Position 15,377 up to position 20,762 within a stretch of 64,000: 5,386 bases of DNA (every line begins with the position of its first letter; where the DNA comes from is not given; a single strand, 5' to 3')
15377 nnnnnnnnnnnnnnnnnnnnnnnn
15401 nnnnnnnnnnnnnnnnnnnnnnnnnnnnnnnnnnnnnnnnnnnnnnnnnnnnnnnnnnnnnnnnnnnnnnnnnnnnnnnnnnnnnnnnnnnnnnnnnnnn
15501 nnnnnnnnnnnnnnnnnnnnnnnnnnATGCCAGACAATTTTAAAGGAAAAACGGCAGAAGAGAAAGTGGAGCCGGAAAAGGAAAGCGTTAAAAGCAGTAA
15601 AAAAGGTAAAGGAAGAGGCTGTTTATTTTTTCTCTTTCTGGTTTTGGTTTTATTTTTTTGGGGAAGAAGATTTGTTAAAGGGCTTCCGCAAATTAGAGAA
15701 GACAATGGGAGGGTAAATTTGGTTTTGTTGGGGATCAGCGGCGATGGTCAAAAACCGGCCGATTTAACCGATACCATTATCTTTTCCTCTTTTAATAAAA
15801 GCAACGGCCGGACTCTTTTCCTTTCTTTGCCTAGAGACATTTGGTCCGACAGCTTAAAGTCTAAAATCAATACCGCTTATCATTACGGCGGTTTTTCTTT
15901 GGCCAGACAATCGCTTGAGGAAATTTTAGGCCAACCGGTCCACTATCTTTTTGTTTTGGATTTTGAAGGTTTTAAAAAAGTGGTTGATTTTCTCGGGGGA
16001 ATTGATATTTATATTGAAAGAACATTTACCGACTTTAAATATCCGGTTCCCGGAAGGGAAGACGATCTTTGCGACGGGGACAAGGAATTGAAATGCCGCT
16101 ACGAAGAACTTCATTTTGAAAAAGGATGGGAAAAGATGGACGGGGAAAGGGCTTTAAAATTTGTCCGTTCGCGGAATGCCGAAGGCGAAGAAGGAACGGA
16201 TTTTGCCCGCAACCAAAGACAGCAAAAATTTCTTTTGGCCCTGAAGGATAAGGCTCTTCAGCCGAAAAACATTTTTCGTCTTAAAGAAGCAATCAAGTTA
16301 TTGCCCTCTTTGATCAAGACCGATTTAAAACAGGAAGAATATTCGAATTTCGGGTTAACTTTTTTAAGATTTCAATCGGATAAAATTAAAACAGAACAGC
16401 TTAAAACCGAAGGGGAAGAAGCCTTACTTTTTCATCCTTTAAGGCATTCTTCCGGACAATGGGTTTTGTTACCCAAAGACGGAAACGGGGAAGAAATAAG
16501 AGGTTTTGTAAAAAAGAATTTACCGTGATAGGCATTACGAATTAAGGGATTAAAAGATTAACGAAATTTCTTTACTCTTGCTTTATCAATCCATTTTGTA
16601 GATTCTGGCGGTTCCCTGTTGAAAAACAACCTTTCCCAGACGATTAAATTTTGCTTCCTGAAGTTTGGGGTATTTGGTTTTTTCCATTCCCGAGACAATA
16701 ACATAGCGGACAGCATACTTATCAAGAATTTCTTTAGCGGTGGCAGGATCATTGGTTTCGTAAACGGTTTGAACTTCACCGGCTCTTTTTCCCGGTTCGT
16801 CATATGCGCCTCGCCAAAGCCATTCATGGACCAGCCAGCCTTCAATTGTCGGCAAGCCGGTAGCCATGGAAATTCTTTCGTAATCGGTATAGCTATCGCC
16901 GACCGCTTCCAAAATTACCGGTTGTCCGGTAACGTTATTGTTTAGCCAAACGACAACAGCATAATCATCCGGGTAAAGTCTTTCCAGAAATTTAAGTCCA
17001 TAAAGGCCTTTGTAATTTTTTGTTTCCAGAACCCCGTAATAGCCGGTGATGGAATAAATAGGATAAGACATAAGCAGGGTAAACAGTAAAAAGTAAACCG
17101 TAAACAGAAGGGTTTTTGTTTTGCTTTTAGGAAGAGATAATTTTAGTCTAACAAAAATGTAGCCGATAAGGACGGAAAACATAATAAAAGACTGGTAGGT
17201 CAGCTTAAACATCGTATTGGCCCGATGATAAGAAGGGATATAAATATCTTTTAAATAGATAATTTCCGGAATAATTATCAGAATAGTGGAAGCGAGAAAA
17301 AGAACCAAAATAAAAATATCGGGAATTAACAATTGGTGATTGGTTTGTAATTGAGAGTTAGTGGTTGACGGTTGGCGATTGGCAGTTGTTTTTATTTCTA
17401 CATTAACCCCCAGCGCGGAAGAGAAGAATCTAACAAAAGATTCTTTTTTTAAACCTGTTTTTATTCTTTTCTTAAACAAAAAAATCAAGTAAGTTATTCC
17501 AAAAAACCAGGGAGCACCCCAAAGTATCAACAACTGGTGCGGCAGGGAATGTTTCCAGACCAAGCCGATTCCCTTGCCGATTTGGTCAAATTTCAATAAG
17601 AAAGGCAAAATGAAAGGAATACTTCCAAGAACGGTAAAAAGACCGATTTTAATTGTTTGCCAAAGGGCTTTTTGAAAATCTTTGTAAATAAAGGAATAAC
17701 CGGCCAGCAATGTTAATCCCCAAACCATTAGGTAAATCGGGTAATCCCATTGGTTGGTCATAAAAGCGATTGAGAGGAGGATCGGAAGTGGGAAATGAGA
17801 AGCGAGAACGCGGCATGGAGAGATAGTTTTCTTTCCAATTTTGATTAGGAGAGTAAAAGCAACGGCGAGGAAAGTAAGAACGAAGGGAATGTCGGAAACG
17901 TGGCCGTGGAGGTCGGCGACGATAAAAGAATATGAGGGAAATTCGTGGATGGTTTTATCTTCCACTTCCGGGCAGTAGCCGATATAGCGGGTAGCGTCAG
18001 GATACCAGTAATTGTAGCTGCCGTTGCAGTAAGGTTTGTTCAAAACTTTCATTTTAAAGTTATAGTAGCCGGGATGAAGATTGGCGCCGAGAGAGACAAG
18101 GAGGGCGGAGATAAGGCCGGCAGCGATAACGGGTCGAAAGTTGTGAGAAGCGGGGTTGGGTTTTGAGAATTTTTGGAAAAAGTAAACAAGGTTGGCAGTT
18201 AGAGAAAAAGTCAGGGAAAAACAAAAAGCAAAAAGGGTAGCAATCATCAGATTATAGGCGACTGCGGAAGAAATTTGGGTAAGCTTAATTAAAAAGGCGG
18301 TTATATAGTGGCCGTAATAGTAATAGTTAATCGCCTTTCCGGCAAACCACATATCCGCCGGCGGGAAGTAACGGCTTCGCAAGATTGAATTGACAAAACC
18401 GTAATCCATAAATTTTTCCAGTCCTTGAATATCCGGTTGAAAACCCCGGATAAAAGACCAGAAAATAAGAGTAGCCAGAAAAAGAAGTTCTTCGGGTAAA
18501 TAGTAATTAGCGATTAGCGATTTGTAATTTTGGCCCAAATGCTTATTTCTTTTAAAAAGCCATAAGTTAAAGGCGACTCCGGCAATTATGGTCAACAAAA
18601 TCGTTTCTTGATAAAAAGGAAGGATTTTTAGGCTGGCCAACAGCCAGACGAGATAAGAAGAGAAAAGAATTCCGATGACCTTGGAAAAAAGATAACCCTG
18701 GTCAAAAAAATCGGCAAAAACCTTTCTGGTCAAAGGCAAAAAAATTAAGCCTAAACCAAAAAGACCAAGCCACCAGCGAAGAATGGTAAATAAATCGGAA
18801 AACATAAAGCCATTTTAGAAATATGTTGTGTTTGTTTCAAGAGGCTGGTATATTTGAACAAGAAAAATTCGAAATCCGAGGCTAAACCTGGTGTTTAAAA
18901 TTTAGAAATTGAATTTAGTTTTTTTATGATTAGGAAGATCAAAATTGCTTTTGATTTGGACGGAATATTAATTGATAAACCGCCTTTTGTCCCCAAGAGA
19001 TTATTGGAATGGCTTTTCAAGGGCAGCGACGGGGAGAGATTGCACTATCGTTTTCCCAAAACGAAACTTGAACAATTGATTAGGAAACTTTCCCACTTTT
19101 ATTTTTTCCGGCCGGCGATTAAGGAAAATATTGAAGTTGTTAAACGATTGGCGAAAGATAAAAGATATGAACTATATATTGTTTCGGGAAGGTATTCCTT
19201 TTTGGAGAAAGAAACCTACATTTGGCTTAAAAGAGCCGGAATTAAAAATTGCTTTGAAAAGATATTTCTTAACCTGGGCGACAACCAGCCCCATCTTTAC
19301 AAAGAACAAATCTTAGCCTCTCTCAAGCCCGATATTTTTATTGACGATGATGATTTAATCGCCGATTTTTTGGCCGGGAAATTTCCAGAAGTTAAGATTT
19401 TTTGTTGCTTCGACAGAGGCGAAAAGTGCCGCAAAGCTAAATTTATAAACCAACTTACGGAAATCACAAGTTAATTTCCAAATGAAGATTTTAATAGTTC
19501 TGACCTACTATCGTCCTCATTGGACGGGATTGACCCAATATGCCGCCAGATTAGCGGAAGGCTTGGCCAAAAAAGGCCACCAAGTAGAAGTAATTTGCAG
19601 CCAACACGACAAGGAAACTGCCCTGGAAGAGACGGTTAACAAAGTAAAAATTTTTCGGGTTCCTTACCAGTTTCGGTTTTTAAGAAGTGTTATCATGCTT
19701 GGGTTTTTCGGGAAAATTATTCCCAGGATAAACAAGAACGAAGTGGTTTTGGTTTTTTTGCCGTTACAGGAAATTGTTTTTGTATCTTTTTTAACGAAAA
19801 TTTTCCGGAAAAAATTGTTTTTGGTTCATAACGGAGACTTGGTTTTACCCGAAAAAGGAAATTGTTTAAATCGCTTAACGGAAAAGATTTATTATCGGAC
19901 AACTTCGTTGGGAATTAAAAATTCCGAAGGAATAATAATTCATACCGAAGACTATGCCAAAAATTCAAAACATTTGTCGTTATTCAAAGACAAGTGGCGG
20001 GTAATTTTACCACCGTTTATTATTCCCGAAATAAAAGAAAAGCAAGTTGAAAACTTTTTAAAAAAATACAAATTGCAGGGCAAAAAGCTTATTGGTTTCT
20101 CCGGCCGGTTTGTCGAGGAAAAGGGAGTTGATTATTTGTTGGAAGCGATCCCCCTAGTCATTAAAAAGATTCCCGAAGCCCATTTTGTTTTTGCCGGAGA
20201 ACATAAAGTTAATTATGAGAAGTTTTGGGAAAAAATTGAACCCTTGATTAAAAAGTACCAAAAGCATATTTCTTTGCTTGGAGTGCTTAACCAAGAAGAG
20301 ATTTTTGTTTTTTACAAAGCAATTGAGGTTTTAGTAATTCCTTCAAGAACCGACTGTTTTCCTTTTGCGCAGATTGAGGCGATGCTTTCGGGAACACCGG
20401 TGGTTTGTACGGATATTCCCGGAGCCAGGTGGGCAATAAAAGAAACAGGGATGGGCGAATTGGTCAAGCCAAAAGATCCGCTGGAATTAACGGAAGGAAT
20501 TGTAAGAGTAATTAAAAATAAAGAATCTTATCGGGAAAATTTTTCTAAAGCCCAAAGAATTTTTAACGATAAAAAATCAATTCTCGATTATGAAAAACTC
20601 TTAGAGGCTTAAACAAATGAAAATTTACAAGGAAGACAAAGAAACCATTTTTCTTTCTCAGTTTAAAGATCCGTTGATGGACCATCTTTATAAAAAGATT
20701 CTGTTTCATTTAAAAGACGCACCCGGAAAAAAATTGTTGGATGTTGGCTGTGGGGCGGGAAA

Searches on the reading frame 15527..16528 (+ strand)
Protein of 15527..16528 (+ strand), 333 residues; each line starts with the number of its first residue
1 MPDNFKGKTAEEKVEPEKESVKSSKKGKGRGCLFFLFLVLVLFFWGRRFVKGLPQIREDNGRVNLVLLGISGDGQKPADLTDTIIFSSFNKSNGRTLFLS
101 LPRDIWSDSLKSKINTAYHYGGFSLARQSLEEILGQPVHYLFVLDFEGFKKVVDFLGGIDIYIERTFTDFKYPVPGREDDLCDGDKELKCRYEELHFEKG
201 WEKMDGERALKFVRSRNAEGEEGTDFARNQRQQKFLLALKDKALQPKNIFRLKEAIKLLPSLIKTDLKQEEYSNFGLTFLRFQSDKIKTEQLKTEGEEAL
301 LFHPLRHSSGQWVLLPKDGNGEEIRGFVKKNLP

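Call 7: search_protein_families(library=pfam, proteins=[window:15527-16528:+], max_evalue=0.01)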
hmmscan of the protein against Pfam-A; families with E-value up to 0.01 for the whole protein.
window:15527-16528:+ (333 aa): 1 family
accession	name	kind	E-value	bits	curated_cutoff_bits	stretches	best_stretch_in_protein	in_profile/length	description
PF03816.19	LytR_cpsA_psr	-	7.3e-33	114.3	24.6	1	81-243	2-148/150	LytR_cpsA_psr family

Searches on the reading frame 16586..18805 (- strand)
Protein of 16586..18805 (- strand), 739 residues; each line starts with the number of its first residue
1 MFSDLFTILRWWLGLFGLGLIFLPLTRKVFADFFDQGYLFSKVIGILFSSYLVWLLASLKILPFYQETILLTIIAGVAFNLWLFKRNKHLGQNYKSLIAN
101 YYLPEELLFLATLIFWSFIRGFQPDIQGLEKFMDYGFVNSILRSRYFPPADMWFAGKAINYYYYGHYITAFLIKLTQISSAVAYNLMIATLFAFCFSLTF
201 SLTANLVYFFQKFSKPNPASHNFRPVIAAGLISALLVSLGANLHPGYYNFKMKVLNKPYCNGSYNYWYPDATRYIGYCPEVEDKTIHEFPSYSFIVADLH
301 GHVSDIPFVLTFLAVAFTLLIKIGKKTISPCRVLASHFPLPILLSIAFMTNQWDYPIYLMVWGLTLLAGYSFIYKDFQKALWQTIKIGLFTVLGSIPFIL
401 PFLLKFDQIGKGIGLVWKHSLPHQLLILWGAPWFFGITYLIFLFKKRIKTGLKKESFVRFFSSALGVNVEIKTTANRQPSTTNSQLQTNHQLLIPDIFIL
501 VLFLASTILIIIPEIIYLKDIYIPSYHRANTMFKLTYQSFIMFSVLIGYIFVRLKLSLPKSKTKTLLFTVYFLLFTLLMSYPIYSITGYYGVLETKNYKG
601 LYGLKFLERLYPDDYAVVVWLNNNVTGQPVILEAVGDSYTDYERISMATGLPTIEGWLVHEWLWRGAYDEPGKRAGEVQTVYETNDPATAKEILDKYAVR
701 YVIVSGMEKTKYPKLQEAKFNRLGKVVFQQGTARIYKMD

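Call 7: search_protein_families(library=pfam, proteins=[window:16586-18805:-], max_evalue=0.01)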
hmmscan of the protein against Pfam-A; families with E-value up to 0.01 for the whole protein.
window:16586-18805:- (739 aa): 1 family
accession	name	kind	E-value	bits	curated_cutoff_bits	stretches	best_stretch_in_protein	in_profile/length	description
PF10060.15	DUF2298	-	3.8e-105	353.1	27.8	1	49-543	2-488/488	Uncharacterized membrane protein (DUF2298)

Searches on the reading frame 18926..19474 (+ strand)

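Call 8: search_protein_families(library=pfam, proteins=[window:18926-19474:+], max_evalue=0.01)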
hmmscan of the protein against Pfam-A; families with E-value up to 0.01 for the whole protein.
window:18926-19474:+ (182 aa): 2 families
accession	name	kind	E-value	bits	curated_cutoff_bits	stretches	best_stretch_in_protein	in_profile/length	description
PF06189.17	5-nucleotidase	-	0.002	17.4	28.2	1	3-156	156-293/302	5'-nucleotidase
PF06888.18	Put_Phosphatase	-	0.0067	16.3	27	0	64-116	72-122/234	Putative Phosphatase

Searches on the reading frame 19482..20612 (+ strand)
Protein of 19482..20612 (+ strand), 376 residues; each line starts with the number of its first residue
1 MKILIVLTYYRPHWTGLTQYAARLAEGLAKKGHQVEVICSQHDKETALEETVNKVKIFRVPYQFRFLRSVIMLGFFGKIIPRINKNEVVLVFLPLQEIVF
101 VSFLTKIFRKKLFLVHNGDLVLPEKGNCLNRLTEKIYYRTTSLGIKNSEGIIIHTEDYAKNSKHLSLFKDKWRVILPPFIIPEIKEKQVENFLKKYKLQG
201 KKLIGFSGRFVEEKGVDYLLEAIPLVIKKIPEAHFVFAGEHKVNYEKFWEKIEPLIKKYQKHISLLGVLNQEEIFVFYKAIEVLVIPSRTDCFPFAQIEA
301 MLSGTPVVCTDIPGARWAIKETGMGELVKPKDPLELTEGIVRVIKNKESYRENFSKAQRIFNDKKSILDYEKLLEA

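Call 8: search_protein_families(library=pfam, proteins=[window:19482-20612:+], max_evalue=0.01)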
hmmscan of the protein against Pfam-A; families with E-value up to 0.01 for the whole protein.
window:19482-20612:+ (376 aa): 6 families
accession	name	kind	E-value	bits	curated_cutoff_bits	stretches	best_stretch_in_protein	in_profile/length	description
PF00534.26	Glycos_transf_1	-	2.9e-30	105.5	26.4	1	193-359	6-170/172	Glycosyl transferases group 1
PF13692.12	Glyco_trans_1_4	-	2.1e-28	99.8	27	1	202-346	2-142/142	Glycosyl transferases group 1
PF20706.3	GT4-conflict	-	7.3e-10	38.8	26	1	194-354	190-347/385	Family 4 Glycosyltransferase in conflict systems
PF13439.12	Glyco_transf_4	-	4.6e-09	36.9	28.5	1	15-175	2-162/170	Glycosyltransferase Family 4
PF13579.12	Glyco_trans_4_4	-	8.6e-06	26.6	29.7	1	15-62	1-47/158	Glycosyl transferase 4-like domain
PF13477.12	Glyco_trans_4_2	-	0.0071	17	23.4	0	20-66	12-60/139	Glycosyl transferase 4-like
